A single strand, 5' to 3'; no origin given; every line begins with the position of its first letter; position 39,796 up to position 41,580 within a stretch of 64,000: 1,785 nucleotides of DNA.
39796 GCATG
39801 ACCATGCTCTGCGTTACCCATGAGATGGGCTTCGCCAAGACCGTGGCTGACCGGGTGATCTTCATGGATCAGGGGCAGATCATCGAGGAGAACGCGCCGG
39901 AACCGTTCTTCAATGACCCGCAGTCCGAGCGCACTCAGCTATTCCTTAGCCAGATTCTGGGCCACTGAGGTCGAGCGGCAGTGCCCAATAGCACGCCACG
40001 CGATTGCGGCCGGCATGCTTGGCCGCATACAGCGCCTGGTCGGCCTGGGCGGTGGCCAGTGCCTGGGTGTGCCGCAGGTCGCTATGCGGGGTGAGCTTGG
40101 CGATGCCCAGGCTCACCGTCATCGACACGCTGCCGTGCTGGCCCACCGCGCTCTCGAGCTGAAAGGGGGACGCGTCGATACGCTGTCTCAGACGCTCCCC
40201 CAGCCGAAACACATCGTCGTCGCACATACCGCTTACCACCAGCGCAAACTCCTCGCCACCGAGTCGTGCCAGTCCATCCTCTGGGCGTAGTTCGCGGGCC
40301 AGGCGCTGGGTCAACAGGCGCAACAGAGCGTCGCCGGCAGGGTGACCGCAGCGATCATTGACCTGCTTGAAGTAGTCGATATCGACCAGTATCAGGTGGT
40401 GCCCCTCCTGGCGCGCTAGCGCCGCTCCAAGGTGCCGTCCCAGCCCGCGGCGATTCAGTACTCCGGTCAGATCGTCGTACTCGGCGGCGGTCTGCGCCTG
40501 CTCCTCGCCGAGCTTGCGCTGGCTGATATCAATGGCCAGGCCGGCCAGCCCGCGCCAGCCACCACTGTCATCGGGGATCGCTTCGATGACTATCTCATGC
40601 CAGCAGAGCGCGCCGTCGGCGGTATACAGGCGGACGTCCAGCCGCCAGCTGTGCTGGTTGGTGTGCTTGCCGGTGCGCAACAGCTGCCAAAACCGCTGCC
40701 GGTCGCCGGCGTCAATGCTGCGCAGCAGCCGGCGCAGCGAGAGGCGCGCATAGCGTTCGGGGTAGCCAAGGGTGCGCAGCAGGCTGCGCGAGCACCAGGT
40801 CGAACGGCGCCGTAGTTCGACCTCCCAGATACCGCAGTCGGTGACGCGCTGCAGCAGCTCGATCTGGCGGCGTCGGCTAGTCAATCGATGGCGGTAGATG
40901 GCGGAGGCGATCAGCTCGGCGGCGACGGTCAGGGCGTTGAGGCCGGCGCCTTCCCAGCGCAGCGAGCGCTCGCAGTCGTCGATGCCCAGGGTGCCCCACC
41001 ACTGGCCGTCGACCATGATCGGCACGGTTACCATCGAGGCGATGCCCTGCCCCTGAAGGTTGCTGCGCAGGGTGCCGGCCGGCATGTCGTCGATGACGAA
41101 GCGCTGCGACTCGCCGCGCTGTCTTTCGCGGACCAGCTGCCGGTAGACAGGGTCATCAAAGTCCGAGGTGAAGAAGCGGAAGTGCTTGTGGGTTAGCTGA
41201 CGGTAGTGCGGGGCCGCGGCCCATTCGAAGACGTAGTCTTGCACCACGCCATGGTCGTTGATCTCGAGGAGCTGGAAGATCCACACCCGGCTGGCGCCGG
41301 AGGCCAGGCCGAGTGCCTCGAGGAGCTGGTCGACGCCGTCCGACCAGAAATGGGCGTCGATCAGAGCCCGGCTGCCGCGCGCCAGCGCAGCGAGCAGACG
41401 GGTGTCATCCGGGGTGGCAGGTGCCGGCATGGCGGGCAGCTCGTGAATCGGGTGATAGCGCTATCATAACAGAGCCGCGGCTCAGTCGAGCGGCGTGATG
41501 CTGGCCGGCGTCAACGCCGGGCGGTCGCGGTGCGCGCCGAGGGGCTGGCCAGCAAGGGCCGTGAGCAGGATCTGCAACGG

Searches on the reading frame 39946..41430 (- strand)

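Call 8: search_protein_families(library=pfam, proteins=[window:39946-41430:-], max_evalue=0.01)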
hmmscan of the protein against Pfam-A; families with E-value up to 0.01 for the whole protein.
window:39946-41430:- (494 aa): 7 families
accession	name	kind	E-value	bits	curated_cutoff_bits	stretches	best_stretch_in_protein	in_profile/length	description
PF00990.26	GGDEF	-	5.3e-35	121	23.8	1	316-477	1-161/161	Diguanylate cyclase, GGDEF domain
PF01590.32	GAF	-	7.4e-10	39.9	22.4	1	34-178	7-133/133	GAF domain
PF13426.13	PAS_9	-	3.6e-09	37.3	27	1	200-304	3-103/103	PAS domain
PF08447.18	PAS_3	-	3.5e-05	24.4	25.6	1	212-296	3-86/89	PAS fold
PF13185.12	GAF_2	-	0.00022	21.9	28.6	1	96-178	57-135/136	GAF domain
PF08448.16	PAS_4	-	0.0022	18.7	23.1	1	233-306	41-109/110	PAS fold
PF10620.15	MdcG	-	0.0048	17.2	26.5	0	243-281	65-101/121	Phosphoribosyl-dephospho-CoA transferase MdcG C-terminal domain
